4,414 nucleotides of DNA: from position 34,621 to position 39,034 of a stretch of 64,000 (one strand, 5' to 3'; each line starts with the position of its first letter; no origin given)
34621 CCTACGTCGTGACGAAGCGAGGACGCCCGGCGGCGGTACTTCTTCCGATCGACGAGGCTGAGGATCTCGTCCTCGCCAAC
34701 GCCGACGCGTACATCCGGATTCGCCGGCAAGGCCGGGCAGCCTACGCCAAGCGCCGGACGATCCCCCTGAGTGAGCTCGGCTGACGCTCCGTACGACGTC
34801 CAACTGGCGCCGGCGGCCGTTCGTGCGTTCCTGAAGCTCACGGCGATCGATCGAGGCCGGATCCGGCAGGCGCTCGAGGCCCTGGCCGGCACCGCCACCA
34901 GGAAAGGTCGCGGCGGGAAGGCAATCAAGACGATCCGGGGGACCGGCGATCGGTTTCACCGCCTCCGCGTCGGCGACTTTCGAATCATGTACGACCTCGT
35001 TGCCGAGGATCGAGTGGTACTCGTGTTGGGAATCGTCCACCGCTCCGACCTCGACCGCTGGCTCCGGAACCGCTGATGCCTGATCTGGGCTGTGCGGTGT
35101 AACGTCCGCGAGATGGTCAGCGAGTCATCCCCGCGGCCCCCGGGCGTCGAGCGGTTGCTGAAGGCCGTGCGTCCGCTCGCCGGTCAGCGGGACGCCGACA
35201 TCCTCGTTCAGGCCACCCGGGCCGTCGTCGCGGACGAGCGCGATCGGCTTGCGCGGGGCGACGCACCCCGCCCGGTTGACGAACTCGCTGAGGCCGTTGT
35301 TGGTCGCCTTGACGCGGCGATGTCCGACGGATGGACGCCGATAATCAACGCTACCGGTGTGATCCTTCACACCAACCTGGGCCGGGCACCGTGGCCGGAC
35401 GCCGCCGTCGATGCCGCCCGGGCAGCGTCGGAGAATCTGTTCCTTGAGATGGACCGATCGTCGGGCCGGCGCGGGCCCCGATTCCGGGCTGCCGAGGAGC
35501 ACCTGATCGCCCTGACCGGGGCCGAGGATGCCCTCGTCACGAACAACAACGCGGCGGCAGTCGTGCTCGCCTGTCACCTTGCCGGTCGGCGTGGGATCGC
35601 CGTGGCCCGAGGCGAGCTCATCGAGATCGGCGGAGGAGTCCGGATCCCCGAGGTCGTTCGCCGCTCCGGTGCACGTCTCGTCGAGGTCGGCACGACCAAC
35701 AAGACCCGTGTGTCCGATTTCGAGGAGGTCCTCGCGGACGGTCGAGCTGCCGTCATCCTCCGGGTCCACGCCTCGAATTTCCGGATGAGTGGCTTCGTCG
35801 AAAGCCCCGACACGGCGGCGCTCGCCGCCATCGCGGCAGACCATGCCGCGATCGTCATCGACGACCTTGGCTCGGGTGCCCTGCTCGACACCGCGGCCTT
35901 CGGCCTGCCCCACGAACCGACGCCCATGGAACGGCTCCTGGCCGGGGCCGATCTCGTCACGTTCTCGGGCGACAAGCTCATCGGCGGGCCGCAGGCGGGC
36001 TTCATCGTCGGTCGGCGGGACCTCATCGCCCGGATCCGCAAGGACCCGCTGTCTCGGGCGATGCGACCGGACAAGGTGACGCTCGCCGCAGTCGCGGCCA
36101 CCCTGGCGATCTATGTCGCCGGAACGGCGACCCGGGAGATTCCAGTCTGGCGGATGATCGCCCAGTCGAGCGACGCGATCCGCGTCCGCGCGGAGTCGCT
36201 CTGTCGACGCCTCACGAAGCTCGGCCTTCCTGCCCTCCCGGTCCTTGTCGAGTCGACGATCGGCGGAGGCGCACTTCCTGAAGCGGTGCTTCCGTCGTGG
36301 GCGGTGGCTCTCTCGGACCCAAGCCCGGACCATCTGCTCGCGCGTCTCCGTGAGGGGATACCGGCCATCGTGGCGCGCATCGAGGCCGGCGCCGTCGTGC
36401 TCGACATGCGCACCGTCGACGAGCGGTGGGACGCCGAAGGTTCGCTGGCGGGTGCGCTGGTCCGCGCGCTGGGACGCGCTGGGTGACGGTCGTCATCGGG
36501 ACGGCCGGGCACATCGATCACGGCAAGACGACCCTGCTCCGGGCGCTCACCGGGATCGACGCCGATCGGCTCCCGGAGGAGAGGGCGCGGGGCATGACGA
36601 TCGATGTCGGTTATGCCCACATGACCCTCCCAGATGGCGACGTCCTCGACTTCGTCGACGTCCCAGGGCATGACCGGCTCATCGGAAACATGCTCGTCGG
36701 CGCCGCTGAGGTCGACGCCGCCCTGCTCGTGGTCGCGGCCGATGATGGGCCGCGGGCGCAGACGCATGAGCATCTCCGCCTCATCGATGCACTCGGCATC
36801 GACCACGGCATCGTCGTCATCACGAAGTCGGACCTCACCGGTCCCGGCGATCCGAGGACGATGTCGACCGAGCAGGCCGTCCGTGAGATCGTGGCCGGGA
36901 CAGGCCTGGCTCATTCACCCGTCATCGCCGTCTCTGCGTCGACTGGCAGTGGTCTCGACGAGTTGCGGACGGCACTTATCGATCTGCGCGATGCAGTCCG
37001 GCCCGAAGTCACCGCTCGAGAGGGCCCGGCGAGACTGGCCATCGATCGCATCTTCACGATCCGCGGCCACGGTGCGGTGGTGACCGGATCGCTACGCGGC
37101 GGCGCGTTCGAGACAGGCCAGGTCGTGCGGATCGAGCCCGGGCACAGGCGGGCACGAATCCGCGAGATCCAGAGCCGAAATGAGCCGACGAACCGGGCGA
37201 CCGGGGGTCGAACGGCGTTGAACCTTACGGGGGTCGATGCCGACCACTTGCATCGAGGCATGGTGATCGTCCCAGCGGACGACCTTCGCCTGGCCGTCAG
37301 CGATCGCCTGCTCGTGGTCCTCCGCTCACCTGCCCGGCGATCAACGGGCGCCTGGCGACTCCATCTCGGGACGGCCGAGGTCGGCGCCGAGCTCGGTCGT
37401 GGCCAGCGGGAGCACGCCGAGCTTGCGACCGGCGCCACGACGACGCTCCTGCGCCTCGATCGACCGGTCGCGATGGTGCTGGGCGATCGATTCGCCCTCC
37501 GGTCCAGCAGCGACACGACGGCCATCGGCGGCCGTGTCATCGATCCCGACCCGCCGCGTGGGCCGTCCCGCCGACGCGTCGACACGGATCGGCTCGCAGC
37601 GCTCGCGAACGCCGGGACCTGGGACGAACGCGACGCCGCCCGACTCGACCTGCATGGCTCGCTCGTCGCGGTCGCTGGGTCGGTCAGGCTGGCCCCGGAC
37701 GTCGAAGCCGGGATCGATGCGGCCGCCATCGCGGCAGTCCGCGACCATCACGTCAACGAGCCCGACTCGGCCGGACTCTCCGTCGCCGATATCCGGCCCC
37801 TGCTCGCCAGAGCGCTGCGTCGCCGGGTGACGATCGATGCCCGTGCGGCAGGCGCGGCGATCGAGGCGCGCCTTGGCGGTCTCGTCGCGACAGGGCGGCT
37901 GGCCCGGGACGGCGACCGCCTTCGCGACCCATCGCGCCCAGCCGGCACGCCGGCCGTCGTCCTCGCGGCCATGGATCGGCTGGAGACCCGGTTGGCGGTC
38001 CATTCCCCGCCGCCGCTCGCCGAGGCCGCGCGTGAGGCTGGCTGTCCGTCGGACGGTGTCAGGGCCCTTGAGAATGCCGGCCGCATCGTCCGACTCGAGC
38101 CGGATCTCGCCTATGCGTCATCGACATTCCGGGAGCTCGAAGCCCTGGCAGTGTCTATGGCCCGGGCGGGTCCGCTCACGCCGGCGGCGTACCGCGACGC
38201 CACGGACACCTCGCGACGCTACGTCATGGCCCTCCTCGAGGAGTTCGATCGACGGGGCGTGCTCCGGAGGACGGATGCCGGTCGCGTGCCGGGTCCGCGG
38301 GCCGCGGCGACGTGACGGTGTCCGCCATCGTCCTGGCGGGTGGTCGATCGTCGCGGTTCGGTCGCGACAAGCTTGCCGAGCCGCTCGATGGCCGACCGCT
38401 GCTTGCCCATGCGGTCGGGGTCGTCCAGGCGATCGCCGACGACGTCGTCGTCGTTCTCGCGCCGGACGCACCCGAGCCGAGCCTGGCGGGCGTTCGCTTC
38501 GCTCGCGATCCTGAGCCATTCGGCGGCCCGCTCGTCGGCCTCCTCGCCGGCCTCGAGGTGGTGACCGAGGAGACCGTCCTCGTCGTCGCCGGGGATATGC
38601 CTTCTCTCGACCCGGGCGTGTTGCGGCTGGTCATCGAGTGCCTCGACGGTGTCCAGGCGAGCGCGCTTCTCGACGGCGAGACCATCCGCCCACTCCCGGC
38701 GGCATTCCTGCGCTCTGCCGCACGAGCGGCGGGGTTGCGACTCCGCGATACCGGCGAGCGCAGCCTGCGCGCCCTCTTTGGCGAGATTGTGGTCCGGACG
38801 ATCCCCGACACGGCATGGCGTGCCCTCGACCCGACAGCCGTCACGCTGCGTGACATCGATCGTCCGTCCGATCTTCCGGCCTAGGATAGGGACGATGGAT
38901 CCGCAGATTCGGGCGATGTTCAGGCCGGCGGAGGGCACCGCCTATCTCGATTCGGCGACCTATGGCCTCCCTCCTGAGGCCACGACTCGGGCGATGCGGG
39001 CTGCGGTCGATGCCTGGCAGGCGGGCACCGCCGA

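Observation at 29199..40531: Compact selenium-utilisation island: selD, selC, selA-selB-mobA and accessory genes next to the Sec-FDH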

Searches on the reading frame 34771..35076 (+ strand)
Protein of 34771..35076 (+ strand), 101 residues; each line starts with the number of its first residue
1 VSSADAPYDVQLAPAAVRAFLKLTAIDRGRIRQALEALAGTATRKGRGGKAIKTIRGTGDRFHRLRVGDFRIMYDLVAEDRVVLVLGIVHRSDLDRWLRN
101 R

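Call 8: search_protein_families(library=ncbifam, proteins=[window:34771-35076:+], max_evalue=0.001)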
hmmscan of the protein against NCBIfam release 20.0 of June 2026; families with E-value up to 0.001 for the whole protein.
window:34771-35076:+ (101 aa): 0 families

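Call 9: search_protein_families(library=pfam, proteins=[window:34771-35076:+], max_evalue=0.001)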
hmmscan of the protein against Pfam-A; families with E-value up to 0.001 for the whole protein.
window:34771-35076:+ (101 aa): 1 family
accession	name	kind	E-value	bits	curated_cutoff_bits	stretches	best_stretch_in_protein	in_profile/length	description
PF05016.21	ParE_toxin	-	1.3e-07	32.5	23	1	29-93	30-87/89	ParE toxin of type II toxin-antitoxin system, parDE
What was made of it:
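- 34771..35076 (+): ParE/RelE-family toxin. The toxin-antitoxin pair is a window-specific insert between selC and selA. PF05016 at 32.5 bits (call 9).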

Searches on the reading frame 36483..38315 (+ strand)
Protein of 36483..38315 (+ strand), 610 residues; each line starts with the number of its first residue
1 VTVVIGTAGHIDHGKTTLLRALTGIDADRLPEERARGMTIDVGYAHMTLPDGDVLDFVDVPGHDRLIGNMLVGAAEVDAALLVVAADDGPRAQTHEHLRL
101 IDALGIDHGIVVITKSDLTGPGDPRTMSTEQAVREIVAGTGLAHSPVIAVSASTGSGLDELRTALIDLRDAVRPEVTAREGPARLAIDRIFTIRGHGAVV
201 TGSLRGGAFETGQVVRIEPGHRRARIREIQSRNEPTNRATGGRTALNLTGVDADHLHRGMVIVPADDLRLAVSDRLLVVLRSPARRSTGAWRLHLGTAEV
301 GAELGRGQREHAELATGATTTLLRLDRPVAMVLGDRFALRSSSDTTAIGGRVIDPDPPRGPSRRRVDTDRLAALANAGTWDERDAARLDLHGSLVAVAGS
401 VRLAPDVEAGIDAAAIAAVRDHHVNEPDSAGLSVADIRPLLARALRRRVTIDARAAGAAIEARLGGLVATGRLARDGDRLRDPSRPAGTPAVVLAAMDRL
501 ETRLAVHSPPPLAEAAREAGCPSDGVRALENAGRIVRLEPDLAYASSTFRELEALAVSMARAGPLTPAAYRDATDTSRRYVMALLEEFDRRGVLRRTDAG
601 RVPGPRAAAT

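Call 8: search_protein_families(library=ncbifam, proteins=[window:36483-38315:+], max_evalue=0.001)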
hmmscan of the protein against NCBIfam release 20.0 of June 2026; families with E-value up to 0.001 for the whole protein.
window:36483-38315:+ (610 aa): 27 families (the best 25 are shown)
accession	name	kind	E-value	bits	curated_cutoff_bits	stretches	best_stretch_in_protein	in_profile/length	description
TIGR00475.1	selB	equivalog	1e-92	311.7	242.25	1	3-372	1-349/581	selenocysteine-specific translation elongation factor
NF003077.0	PRK04000.1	equivalog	8.2e-41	140.5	315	2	56-225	88-261/412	translation initiation factor IF-2 subunit gamma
NF008969.0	PRK12317.1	subfamily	1.5e-40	139.1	502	1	28-304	61-352/426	elongation factor 1-alpha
TIGR03680.1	eif2g_arch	equivalog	5.6e-40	137.8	514.5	2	56-225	84-257/407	translation initiation factor IF-2 subunit gamma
NF009373.0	PRK12736.1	subfamily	1.1e-34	119.9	452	1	3-348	13-386/394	elongation factor Tu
NF000766.0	PRK00049.1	subfamily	2.5e-34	118.8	449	1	3-348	13-388/396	elongation factor Tu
NF009372.0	PRK12735.1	subfamily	6.4e-32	110.8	479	1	3-270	13-303/396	elongation factor Tu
TIGR00485.1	EF-Tu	equivalog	1e-31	110.1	522.4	1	3-347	13-385/394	elongation factor Tu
TIGR00483.1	EF-1_alpha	equivalog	2.5e-28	98.7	540.1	1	27-301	60-350/427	translation elongation factor EF-1 subunit alpha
TIGR02034.1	CysN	subfamily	1.4e-21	77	336.1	1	28-273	56-307/406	sulfate adenylyltransferase, large subunit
NF004035.0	PRK05506.1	subfamily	5e-21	74.6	715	1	28-274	80-331/632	bifunctional sulfate adenylyltransferase subunit 1/adenylylsulfate kinase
TIGR00487.1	IF-2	equivalog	2.7e-20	72.7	424.4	1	4-236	89-313/587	translation initiation factor IF-2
NF003478.0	PRK05124.1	equivalog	3e-17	62.3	590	1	28-270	83-331/475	sulfate adenylyltransferase subunit CysN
TIGR00231.1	small_GTP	domain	1.1e-11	44.8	42.5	1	3-162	4-159/164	GTP-binding protein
TIGR01393.1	lepA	equivalog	1.6e-10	40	533.9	1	9-229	10-236/595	translation elongation factor 4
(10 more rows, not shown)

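Call 9: search_protein_families(library=pfam, proteins=[window:36483-38315:+], max_evalue=0.001)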
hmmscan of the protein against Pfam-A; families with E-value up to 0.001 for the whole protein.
window:36483-38315:+ (610 aa): 4 families
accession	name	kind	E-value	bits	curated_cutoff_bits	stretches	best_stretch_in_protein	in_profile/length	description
PF00009.33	GTP_EFTU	-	1.7e-31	109.7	26.5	1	3-167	4-184/188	Elongation factor Tu GTP binding domain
PF09107.17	SelB-wing_3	-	1.8e-13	50.2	23.2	1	560-602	4-46/47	Elongation factor SelB, winged helix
PF01926.29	MMR_HSR1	-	1.3e-06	29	21.9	1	5-103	2-102/113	50S ribosome-binding GTPase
PF25461.1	Beta-barrel_SelB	-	2e-06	28.4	27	1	292-359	21-80/80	Selenocysteine-specific elongation factor, beta-barrel domain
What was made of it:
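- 36483..38315 (+): selB, Sec-specific elongation factor; GTGA overlap with selA. TIGR00475 at 311.7 bits, plus PF09107 and PF25461 (calls 8, 9).
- Checked: selB, 36483..38315: TIGR00475 at 312 bits, plus the SelB winged-helix domain PF09107 (calls 8, 9).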

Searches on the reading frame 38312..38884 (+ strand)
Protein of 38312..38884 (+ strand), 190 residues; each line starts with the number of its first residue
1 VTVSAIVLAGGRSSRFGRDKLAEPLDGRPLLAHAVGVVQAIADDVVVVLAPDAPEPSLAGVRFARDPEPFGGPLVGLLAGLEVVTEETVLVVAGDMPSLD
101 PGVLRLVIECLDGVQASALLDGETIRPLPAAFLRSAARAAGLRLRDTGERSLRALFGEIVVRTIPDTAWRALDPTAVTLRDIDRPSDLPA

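Call 8: search_protein_families(library=ncbifam, proteins=[window:38312-38884:+], max_evalue=0.001)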
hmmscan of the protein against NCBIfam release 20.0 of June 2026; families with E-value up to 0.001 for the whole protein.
window:38312-38884:+ (190 aa): 17 families
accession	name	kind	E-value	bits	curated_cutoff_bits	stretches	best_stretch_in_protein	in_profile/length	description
NF011056.0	PRK14489.1-1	equivalog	2.9e-22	79.3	379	1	2-188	5-189/363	bifunctional molybdenum cofactor guanylyltransferase MobA/molybdopterin-guanine dinucleotide biosynthesis adaptor protein MobB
NF001457.0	PRK00317.1-3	equivalog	5.1e-20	71.8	164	1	4-162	3-166/200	molybdenum cofactor guanylyltransferase MobA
TIGR02665.1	molyb_mobA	equivalog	4.3e-19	69.3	151.85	1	4-157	2-160/186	molybdenum cofactor guanylyltransferase MobA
NF002741.0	PRK02726.1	equivalog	5.1e-19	68.7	179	1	2-161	7-171/200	molybdenum cofactor guanylyltransferase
NF001855.0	PRK00576.1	equivalog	5.2e-15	55.6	205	1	2-159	6-167/197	molybdenum cofactor guanylyltransferase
TIGR03310.1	matur_MocA_YgfJ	equivalog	1e-14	54.9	186.45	1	4-151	1-156/188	molybdenum cofactor cytidylyltransferase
NF011059.0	PRK14490.1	equivalog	1.2e-08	34.5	354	1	3-161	181-342/374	bifunctional molybdenum cofactor guanylyltransferase MobA/molybdopterin-guanine dinucleotide biosynthesis adaptor protein MobB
TIGR00453.1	ispD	equivalog_domain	7.4e-07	28.8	181.3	1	4-111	1-117/219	2-C-methyl-D-erythritol 4-phosphate cytidylyltransferase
NF011057.0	PRK14489.1-2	subfamily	1.1e-06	28.2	541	1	3-156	7-165/363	bifunctional molybdenum cofactor guanylyltransferase MobA/molybdopterin-guanine dinucleotide biosynthesis adaptor protein MobB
NF010938.0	PRK14358.1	equivalog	3.4e-06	25.9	500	1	5-110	10-123/481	bifunctional N-acetylglucosamine-1-phosphate uridyltransferase/glucosamine-1-phosphate acetyltransferase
NF011070.0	PRK14500.1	equivalog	3.5e-05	23.2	606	1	5-108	169-273/358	putative bifunctional molybdopterin-guanine dinucleotide biosynthesis protein MoaC/MobA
NF001186.0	PRK00155.2-3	equivalog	0.00018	21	253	1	2-50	4-56/224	2-C-methyl-D-erythritol 4-phosphate cytidylyltransferase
NF010939.0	PRK14359.1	equivalog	0.00022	20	592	1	1-109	1-116/430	bifunctional UDP-N-acetylglucosamine diphosphorylase/glucosamine-1-phosphate N-acetyltransferase GlmU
TIGR00454.1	TIGR00454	hypoth_equivalog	0.00027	20.9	174.7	0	4-119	2-122/183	TIGR00454 family protein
NF010933.0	PRK14353.1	equivalog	0.00027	19.7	505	1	2-113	5-126/453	bifunctional UDP-N-acetylglucosamine diphosphorylase/glucosamine-1-phosphate N-acetyltransferase GlmU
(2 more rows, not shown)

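Call 9: search_protein_families(library=pfam, proteins=[window:38312-38884:+], max_evalue=0.001)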
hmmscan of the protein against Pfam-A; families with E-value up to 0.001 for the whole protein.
window:38312-38884:+ (190 aa): 1 family
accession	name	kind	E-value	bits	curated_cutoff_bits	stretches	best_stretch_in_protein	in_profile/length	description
PF12804.13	NTP_transf_3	-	1.4e-31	110.3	27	1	5-156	1-154/160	MobA-like NTP transferase domain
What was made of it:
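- Checked: MobA-like gene, 38312..38884: PF12804 at 110 bits (call 9).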

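Call 43: search_solved_structures(query=window:38312-38884:+, max_evalue=0.001, show_alignments=1)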
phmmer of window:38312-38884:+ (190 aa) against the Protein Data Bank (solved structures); distinct sequences matched with E-value up to 0.001: 10.
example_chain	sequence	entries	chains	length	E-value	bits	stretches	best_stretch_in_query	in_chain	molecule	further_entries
2e8b_A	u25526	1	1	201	7.6e-09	38.8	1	5-110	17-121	Probable molybdopterin-guanine dinucleotide biosynthesis protein A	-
6plj_A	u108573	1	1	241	4.3e-06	29.9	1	3-124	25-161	nucleotidyl transferase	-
1fr9_A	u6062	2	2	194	5.9e-06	29.4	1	2-152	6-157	MOLYBDOPTERIN-GUANINE DINUCLEOTIDE BIOSYNTHESIS PROTEIN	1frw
1hjl_A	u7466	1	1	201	6.5e-06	29.3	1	2-152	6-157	MOLYBDOPTERIN-GUANINE DINUCLEOTIDE BIOSYNTHESIS PROTEIN A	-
1hjj_A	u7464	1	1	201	6.6e-06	29.3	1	2-152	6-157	MOLYBDOPTERIN-GUANINE DINUCLEOTIDE BIOSYNTHESIS PROTEIN A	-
1e5k_A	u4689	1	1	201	6.7e-06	29.3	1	2-152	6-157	MOLYBDOPTERIN-GUANINE DINUCLEOTIDE BIOSYNTHESIS PROTEIN A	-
1h4d_A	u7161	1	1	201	1e-05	28.6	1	2-152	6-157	MOLYBDOPTERIN-GUANINE DINUCLEOTIDE BIOSYNTHESIS PROTEIN A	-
1h4e_A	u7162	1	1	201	3.3e-05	27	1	2-152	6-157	MOLYBDOPTERIN-GUANINE DINUCLEOTIDE BIOSYNTHESIS PROTEIN A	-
1h4c_A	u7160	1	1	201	3.3e-05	27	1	2-152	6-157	MOLYBDOPTERIN-GUANINE DINUCLEOTIDE BIOSYNTHESIS PROTEIN A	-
3d5n_A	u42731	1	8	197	0.00044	23.3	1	1-102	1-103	Q97W15_SULSO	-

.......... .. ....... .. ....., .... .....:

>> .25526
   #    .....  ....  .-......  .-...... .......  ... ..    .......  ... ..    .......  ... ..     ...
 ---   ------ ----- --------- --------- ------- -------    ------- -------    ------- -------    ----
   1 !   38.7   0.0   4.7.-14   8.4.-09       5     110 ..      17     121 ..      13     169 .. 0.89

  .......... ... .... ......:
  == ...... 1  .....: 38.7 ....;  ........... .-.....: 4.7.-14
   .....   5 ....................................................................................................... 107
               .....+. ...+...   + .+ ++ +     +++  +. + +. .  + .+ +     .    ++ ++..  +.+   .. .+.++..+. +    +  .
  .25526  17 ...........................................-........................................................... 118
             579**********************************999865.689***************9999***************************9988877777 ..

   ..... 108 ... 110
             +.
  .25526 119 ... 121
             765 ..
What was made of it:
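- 38312..38884 (+): MobA-like NTP transferase, probably the molybdenum cofactor guanylyltransferase; GTGA overlap with selB. The best PDB relatives are MobA (call 43).
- On MobA (molybdenum cofactor guanylyltransferase): The top PDB hits 2e8b, 1fr9 and 1e5k are MobA (call 43).
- Closest known: MobA molybdenum cofactor guanylyltransferase. Same: The best PDB hits are MobA (calls 9, 43).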
